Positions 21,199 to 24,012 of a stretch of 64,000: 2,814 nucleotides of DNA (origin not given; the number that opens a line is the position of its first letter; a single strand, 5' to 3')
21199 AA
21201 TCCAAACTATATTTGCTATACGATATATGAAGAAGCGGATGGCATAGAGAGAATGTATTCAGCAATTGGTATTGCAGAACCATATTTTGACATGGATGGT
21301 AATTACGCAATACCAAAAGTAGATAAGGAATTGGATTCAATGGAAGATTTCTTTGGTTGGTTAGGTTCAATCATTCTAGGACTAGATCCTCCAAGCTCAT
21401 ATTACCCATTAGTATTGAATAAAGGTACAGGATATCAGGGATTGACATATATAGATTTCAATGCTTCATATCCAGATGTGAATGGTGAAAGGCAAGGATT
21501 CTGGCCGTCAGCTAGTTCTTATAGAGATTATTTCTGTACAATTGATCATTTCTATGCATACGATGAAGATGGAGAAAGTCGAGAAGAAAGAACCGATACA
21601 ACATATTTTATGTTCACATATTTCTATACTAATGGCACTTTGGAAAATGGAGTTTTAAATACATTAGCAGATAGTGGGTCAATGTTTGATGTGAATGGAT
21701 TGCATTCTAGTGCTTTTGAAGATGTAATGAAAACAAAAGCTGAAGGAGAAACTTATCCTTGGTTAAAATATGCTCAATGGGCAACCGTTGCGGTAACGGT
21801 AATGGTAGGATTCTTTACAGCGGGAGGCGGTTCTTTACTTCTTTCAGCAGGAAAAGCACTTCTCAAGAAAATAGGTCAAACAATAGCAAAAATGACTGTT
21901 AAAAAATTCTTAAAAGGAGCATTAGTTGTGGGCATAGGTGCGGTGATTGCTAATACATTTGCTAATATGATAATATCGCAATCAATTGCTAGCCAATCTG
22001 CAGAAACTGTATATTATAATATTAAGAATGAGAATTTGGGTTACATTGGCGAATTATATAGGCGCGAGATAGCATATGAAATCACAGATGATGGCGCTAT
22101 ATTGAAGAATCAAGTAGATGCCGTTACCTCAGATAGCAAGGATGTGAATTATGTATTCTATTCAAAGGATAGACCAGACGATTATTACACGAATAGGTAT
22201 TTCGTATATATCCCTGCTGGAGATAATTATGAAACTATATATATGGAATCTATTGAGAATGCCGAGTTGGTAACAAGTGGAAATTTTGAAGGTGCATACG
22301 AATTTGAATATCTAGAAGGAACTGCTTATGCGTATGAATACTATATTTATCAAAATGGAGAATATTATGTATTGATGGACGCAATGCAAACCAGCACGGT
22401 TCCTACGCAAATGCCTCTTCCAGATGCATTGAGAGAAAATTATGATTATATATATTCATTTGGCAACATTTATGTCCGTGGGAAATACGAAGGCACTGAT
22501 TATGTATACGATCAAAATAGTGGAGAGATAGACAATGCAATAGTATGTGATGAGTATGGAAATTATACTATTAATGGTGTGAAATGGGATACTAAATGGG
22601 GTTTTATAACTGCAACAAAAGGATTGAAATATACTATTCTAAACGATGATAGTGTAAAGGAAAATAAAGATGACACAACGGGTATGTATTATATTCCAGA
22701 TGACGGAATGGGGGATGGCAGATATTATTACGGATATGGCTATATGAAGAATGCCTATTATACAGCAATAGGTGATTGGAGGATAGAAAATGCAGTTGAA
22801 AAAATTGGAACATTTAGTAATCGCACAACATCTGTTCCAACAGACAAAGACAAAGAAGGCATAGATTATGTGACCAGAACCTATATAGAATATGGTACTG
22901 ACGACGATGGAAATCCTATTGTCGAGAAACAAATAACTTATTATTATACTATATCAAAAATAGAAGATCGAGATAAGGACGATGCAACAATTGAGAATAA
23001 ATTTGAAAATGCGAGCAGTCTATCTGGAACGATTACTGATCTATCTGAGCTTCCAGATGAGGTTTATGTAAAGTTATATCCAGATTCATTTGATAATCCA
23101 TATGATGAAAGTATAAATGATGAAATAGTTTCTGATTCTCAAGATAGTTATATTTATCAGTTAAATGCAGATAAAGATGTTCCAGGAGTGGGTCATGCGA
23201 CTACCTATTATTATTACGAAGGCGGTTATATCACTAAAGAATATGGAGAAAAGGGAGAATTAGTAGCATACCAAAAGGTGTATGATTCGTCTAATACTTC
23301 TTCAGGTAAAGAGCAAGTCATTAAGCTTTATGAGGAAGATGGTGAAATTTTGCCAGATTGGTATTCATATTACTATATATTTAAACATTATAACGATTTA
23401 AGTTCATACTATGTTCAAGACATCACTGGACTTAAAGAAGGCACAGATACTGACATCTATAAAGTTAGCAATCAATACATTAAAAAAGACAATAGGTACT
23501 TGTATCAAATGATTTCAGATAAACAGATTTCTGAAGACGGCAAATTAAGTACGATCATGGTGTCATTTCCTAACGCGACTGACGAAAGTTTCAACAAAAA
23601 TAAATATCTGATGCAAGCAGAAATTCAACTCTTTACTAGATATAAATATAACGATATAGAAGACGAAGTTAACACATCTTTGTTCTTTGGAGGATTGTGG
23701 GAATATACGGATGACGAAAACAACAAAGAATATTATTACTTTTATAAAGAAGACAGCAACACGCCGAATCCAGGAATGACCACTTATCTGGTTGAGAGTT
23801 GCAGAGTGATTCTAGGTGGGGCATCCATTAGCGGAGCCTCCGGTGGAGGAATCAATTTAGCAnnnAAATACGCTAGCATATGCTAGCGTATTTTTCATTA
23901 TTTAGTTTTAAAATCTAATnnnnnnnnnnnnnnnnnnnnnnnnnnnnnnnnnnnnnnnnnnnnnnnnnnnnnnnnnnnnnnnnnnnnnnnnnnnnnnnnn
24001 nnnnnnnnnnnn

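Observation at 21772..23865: Double anchoring: a C-proximal two-helix membrane hairpin followed by a 624-aa Tyr/Asp/Glu-rich tail of unknown fold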

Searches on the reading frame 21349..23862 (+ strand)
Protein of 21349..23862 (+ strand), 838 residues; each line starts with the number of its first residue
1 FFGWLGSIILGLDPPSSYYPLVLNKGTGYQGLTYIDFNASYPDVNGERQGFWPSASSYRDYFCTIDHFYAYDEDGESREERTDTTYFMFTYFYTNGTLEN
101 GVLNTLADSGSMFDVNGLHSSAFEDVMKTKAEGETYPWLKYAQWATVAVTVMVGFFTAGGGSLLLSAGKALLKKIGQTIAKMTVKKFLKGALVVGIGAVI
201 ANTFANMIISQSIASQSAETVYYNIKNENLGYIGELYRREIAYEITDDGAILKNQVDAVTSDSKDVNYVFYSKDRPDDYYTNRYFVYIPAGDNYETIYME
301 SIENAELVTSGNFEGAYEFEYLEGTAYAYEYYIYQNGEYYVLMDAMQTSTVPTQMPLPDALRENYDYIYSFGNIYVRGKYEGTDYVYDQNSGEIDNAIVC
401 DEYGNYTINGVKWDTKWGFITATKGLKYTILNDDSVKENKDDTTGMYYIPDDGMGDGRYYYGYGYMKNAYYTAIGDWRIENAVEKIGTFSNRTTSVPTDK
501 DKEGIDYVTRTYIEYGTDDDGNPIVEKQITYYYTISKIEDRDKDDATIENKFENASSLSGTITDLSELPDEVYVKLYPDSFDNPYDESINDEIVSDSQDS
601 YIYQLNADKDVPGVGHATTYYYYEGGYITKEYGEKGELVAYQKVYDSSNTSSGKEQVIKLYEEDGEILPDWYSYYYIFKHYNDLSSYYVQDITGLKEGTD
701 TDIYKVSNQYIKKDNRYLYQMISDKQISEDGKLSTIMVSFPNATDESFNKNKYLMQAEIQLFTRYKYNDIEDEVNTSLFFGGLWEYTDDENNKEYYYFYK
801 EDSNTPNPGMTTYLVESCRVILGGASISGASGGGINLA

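Call 4: search_protein_families(library=pfam, proteins=[window:21472-23862:+], max_evalue=0.01)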
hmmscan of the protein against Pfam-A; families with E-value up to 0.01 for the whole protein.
window:21472-23862:+ (797 aa): 0 families

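Call 6: find_homologous_proteins(query=window:21694-23862:+)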
Query window:21694-23862:+ (723 aa): 3 proteins with E <= 0.001 among 8000 candidates.
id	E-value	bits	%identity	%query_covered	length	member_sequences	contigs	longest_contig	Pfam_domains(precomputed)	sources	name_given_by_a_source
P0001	3.7e-193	662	66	69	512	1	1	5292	-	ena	-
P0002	5.4e-168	579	46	100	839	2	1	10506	-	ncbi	-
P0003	4.1e-140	487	49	84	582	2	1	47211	-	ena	-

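Call 8: find_encoding_contigs(protein=P0003, flank=10000)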
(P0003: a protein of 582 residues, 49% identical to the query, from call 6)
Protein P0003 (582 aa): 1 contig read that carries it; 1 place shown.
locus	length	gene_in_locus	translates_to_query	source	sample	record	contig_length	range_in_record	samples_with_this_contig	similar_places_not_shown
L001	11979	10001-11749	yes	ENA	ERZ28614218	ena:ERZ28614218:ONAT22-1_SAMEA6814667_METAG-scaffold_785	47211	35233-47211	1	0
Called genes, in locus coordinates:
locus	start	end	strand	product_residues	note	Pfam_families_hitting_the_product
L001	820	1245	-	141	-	-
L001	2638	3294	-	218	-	-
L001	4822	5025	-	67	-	-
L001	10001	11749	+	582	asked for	-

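Call 9: find_encoding_contigs(protein=P0002, flank=10000)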
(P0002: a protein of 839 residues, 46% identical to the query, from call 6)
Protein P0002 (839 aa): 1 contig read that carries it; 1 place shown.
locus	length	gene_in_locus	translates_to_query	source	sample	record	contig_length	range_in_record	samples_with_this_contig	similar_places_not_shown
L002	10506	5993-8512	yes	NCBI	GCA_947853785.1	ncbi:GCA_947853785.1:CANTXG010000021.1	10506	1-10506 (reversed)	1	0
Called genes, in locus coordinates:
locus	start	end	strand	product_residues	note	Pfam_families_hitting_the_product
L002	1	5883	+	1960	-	?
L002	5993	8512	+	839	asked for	-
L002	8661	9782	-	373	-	-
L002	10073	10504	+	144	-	?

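Call 12: find_encoding_contigs(protein=P0001, flank=10000)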
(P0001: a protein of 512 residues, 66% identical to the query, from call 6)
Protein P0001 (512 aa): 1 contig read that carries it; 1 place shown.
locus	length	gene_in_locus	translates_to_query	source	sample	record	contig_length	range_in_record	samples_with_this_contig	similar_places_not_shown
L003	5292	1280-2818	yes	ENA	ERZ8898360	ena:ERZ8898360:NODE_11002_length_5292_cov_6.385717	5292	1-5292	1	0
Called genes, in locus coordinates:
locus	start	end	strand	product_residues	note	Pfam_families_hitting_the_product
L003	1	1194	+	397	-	?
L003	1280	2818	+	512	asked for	-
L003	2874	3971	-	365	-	-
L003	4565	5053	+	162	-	PF00466:Ribosomal_L10, PF27436:RL10_C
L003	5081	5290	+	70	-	?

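Call 18: find_homologous_proteins(query=A1, max_evalue=0.01)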
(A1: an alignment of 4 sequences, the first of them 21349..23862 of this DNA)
Query A1 (4 sequences) (838 aa, profile of the alignment): 3 proteins with E <= 0.01 among 8000 candidates.
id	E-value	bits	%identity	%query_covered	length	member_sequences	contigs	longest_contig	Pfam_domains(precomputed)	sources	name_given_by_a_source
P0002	0.0e+0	1469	48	100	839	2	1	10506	-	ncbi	-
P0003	0.0e+0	1050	49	73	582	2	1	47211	-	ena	-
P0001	2.5e-271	921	66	59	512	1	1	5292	-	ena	-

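Call 19: find_related_loci(query=A1, collection=genome_contigs, flank=10000)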
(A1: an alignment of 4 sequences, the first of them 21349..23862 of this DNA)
Query A1 (838 aa) in genome_contigs; peptide patterns used: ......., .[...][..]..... (x = any residue, [..] = any of these).
76 stretches matched a pattern; 9 encode a relative of the query (tblastn E <= 1e-3); 9 distinct loci.
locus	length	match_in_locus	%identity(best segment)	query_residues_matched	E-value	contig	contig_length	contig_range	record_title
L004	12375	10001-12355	42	1-772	2e-149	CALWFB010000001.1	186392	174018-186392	MAG: uncultured Clostridia bacterium isolate BRZ_FV__bin19 genome assembly, contig: BRZ_FV__NODE_70_length_186392_cov_6.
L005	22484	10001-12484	48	1-838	0e+0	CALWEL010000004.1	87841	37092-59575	MAG: uncultured Clostridia bacterium isolate BRZ_AM__bin38 genome assembly, contig: BRZ_AM__NODE_323_length_87841_cov_8.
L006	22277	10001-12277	28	10-769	2e-57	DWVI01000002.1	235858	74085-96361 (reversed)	MAG TPA_asm: Candidatus Onthoplasma faecipullorum isolate CHK191-42317 CHK191__C71051_L235858_SAMEA5754835, whole genome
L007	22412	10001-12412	28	5-827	3e-44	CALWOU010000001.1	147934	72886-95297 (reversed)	MAG: uncultured Clostridia bacterium isolate BRZ_MB__bin116 genome assembly, contig: BRZ_MB__NODE_171_length_147934_cov_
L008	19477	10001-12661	30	9-827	1e-40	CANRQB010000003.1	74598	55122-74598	MAG: uncultured Clostridia bacterium isolate Lapin-017__bin20 genome assembly, contig: Lapin-017__NODE_139_length_74598_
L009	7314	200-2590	27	23-825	2e-39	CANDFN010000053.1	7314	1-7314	MAG TPA_asm: uncultured Clostridia bacterium isolate ERR6760067_bin.7_metawrap_v1.3_MAG genome assembly, contig: ERZ1280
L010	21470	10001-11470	25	107-627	1e-24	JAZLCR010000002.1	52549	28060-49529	MAG: Candidatus Onthoplasma sp. isolate T1900045048_TC20190041.MAGScoT_cleanbin_000033 SGB_4510_k141_4301877, whole geno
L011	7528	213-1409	28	449-832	6e-19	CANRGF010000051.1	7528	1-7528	MAG: uncultured Clostridia bacterium isolate Lapin-021__bin12 genome assembly, contig: Lapin-021__NODE_11556_length_7528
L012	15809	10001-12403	25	194-824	3e-13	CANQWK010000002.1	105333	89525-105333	MAG: uncultured Clostridia bacterium isolate Lapin-014__bin47 genome assembly, contig: Lapin-014__NODE_73_length_105333_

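Call 28: find_homologous_proteins(query=A2, max_evalue=0.01)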
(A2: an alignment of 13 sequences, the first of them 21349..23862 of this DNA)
Query A2 (13 sequences) (838 aa, profile of the alignment): 3 proteins with E <= 0.01 among 8000 candidates.
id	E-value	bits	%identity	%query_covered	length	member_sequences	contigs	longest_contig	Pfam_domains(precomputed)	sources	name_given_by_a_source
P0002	0.0e+0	1071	48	100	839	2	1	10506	-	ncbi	-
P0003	1.2e-219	750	49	73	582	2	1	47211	-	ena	-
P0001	2.7e-170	587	66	59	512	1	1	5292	-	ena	-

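Call 30: search_protein_representatives(alignment_id=A1)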
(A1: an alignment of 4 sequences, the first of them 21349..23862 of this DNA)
Query: 4 sequences, 826 profile positions. Proteins with E-value up to 0.001 (for the whole library): 36; up to 1e-10: 20; up to 1e-30: 12. The best 36 are listed.
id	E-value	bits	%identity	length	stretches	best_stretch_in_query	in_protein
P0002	0.0e+00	1468.8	-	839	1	1-826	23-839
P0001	7.8e-272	920.9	-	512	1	335-826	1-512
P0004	2.6e-176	604.9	-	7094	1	2-815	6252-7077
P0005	1.3e-127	443.8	-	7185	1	1-819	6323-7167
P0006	5.4e-117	408.7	-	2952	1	3-813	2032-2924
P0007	5.4e-71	256.5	-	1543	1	7-815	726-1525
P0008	3.1e-63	230.9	-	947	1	35-812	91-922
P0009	1.1e-56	209.1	-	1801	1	87-823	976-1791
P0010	4.2e-43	164.3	-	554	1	319-791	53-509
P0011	7.3e-41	156.8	-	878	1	29-813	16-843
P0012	1.0e-37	146.4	-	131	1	695-826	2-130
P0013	1.7e-32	129.1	-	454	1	366-768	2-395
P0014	5.3e-26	107.7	-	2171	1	24-813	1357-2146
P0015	1.9e-23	99.2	-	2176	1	65-813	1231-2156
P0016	3.6e-22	95.0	-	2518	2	48-811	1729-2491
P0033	3.6e-05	38.8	-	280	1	644-761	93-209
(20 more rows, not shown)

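Call 35: search_solved_structures(query=A3, max_evalue=10)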
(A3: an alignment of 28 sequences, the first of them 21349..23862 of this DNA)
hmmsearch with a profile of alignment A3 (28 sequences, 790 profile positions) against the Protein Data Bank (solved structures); distinct sequences matched with E-value up to 10: 2.
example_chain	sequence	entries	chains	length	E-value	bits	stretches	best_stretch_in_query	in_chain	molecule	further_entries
1gpq_A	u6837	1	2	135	0.92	11.1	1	235-288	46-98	INHIBITOR OF VERTEBRATE LYSOZYME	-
1xs0_A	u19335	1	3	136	0.94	11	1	235-288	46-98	Inhibitor of vertebrate lysozyme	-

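Call 36: search_protein_families(library=pfam, alignment_id=A3, max_evalue=1)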
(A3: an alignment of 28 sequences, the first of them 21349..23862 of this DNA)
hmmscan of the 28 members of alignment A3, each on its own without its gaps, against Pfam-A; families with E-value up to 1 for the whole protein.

A. member 1, window:21349-23862:+ (838 aa): 0 families

B. families by the number of members that match (of 28 scanned): 17 families
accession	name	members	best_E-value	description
PF19127.6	Choline_bind_3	1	0.022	Choline-binding repeat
PF06197.19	DUF998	1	0.023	Protein of unknown function (DUF998)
PF18877.6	SSSPR-51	1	0.025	SSSPR-51 domain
PF09158.15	MotCF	1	0.03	Bacteriophage T4 MotA, C-terminal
PF01312.24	Bac_export_2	1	0.033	FlhB HrpN YscU SpaS Family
PF22326.1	MMS21_N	1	0.051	E3 SUMO-protein ligase MMS21, N-terminal domain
PF10110.14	GPDPase_memb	1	0.051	Membrane domain of glycerophosphoryl diester phosphodiesterase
PF24991.2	Ig_NUP210_4th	1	0.059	NUP210 forth Ig-like domain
PF05277.18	DUF726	1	0.097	Protein of unknown function (DUF726)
PF10138.15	vWA-TerF-like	1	0.1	vWA found in TerF C terminus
PF22571.1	LiaI-LiaF-TM_PspC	1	0.2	PspC transmembrane region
PF04888.17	SseC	1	0.23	Secretion system effector C (SseC) like family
PF11847.13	GT-C_AftD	1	0.35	Alpha-(1->3)-arabinofuranosyltransferase, N-terminal GT-C domain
PF19647.4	DUF6150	1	0.37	Family of unknown function (DUF6150)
PF12877.12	KIAA1549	1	0.56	UPF0606 protein KIAA1549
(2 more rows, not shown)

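Call 48: predict_structure(alignment_id=A3)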
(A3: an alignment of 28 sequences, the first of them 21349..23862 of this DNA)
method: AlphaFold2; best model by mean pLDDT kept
length: 838 residues; sequences in the alignment: 28
mean_pLDDT: 65.2   pTM: 0.56
mean pLDDT of the five models: 65.2, 63.9, 63.7, 62.4, 61.6
residues with pLDDT >= 90: 138; 70-90: 263; 50-70: 163; < 50: 274
segments of 3 or more residues with pLDDT < 50: 27-34, 53-57, 91-245, 247-257, 452-454, 742-783, 801-838
pLDDT, mean of each block of 10 residues (from residue 1): 52 50 53 52 67 51 63 67 61 44 40 36 37 33 28 29 31 42 43 36 36 40 36 37 40 45 70 65 84 81 86 85 90 72 67 77 81 84 78 74 86 85 91 62 60 57 89 91 92 83 89 91 90 93 94 91 87 95 81 86 77 90 85 78 80 66 83 89 92 69 88 89 75 66 44 41 39 34 57 57 44 32 29 27
secondary structure, 60 per line:
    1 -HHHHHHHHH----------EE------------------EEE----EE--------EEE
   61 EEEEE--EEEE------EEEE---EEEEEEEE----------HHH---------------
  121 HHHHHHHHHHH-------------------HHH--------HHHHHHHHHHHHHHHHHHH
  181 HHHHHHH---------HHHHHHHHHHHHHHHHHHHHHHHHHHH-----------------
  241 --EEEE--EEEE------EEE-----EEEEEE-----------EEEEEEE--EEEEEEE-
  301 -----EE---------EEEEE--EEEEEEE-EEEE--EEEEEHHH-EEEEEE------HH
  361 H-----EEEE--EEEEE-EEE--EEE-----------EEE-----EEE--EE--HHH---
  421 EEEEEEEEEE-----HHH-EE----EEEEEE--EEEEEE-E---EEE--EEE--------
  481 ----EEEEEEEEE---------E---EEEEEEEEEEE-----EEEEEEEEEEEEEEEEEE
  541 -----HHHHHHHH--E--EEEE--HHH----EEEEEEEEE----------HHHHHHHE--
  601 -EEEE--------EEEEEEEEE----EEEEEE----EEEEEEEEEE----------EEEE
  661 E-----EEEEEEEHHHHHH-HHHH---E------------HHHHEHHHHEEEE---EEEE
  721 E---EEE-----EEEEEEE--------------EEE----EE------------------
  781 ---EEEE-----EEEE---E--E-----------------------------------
elements in order (helices of 4 or more, strands of 3 or more residues): H2-10 E41-43 E58-65 E68-71 E78-81 E85-92 H121-131 H162-187 H197-223 E243-246 E249-252 E259-261 E267-272 E284-290 E293-299 E317-321 E324-330 E332-335 E338-342 E347-352 E367-370 E373-377 E379-381 E384-386 E398-400 E406-408 E421-430 E446-451 E454-459 E465-467 E470-472 E485-493 E507-517 E523-540 H546-553 E559-562 E572-580 H591-597 E602-605 E614-622 E627-632 E637-646 E657-661 E667-673 H674-679 H681-684 H701-704 H706-709 E710-713 E717-721 E725-727 E733-739 E754-756 E784-787 E793-796

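Call 50: fold_search(model_id=the predicted structure, library=pdb)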
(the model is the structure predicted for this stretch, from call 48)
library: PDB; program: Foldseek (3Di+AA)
matches with E <= 10: 268; with E <= 0.001: 0
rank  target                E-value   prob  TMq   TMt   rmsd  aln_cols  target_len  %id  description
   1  8jc7_A                2.5e-01  0.01  0.06  0.08  26.7       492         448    8  Cryo-EM structure of Vibrio campbellii alpha-hemolysin (released 2023-09-27)
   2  3anz_A                3.2e-01  0.01  0.04  0.09  26.1       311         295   11  Crystal Structure of alpha-hemolysin (released 2011-06-22)
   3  5z5l_C                3.7e-01  0.02  0.04  0.10  21.5       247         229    8  Crystal structure of ConA-R5M (released 2019-04-10)
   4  3o44_A                3.9e-01  0.01  0.05  0.06  24.8       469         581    9  Crystal Structure of the Vibrio cholerae Cytolysin (HlyA) Heptameric Pore (released 2011-04-20)
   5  4mby_H                4.2e-01  0.01  0.05  0.10  25.5       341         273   10  Structure of B-Lymphotropic Polyomavirus VP1 in complex with 3'-sialyllactose (released 2013-12-04)
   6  3s6x_A                4.2e-01  0.01  0.04  0.08  38.3       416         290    8  Structure of reovirus attachment protein sigma1 in complex with alpha-2,3-sialyllactose (released 2011-11-23)
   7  3b07_B                4.9e-01  0.02  0.04  0.10  26.8       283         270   10  Crystal structure of octameric pore form of gamma-hemolysin from Staphylococcus aureus (released 2011-10-12)
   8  9dbz_A                4.9e-01  0.02  0.04  0.03  22.7       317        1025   10  Molecular basis of pathogenicity of the recently emerged FCoV-23 coronavirus. FCoV-23 S long with Do in mixed conforma (released 2025-07-09)
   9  7us6_A                4.9e-01  0.02  0.04  0.04  23.0       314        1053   10  Structure of the human coronavirus CCoV-HuPn-2018 spike glycoprotein with domain 0 in the proximal conformation (released 2022-08-24)
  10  3s6x_C                5.2e-01  0.01  0.04  0.07  40.9       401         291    8  Structure of reovirus attachment protein sigma1 in complex with alpha-2,3-sialyllactose (released 2011-11-23)
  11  8w9z_c                5.2e-01  0.01  0.05  0.04  42.5       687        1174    9  The cryo-EM structure of the Nicotiana tabacum PEP-PAP (released 2024-03-13)
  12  4fmi_K                6.1e-01  0.01  0.04  0.08  27.8       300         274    7  Merkel cell polyomavirus VP1 in complex with 3'-sialyllactosamine (released 2012-09-05)
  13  2re9_A                6.8e-01  0.04  0.05  0.16  22.5       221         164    5  Crystal structure of TL1A at 2.1 A (released 2007-10-09)
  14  6zlz_B                6.8e-01  0.01  0.05  0.08  33.4       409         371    7  Crystal Structure of Merkel Cell Polyomavirus Virus-like Particle (released 2020-08-05)
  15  8ah1_JJJ              7.6e-01  0.01  0.03  0.08  29.3       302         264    7  BK Polyomavirus VP1 mutant N-Q (released 2023-02-22)
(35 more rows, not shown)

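Call 52: find_encoding_contigs(protein=P0033, flank=6000)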
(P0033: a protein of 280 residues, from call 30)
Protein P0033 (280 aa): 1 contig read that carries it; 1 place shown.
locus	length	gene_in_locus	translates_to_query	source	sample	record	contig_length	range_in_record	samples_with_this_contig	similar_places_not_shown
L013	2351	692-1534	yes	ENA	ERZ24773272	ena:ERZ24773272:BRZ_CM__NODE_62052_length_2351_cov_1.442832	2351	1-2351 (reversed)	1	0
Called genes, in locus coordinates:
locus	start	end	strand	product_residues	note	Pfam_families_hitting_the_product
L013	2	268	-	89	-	?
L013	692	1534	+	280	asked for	-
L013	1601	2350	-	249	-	?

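Call 53: search_protein_families(library=ncbifam, proteins=[window:21349-23862:+], max_evalue=0.01)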
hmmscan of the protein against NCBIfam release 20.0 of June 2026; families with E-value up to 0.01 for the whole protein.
window:21349-23862:+ (838 aa): 0 families

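Call 64: fold_search(model_id=the predicted structure, library=viral)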
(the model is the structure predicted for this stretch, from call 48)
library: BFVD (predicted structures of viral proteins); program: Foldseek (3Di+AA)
matches with E <= 10: 347; with E <= 0.001: 0
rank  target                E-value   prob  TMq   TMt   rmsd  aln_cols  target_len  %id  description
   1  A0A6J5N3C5            1.2e-02  0.10  0.04  0.05  28.1       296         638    9  Peptidase S74 domain-containing protein [uncultured Caudovirales phage]
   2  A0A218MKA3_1          2.2e-02  0.04  0.06  0.05  30.2       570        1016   10  Putative gp62 [uncultured virus]
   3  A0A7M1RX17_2          3.9e-02  0.04  0.06  0.06  27.1       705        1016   10  Stabilization protein [uncultured phage cr108_1]
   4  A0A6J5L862            4.1e-02  0.03  0.05  0.05  26.4       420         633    9  Uncharacterized protein [uncultured Caudovirales phage]
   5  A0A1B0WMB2            7.4e-02  0.07  0.04  0.07  29.4       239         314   15  (no name in the UniProt tables at hand)
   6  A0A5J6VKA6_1          1.3e-01  0.01  0.06  0.05  37.0       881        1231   10  Uncharacterized protein (Fragment) [Megaviridae environmental sample]
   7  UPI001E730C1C         1.5e-01  0.03  0.04  0.09  21.7       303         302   13  (no name look-up for this kind of identifier)
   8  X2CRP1                1.5e-01  0.01  0.05  0.06  54.0       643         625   10  Uncharacterized protein [Pectobacterium phage PM1]
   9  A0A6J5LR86            1.6e-01  0.01  0.06  0.06  39.7       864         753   12  Uncharacterized protein [uncultured Caudovirales phage]
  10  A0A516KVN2            1.7e-01  0.02  0.05  0.07  76.4       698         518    9  (no name in the UniProt tables at hand)
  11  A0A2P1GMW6            1.8e-01  0.02  0.06  0.07  29.0       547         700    9  Capsid protein [Wenling pterygotrigla hemisticta astrovirus]
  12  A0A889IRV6            1.8e-01  0.02  0.06  0.07  35.8       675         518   10  (no name in the UniProt tables at hand)
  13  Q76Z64                1.8e-01  0.01  0.06  0.05  38.5       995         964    9  Uncharacterized protein [Aeromonas phage Aeh1]
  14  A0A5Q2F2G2            1.9e-01  0.01  0.05  0.06  23.4       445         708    9  Capsid and scaffold protein [Lactococcus phage P596]
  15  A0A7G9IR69            2.0e-01  0.04  0.04  0.08  20.4       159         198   14  Uncharacterized protein [Frankliniella occidentalis associated negev-like virus 2]
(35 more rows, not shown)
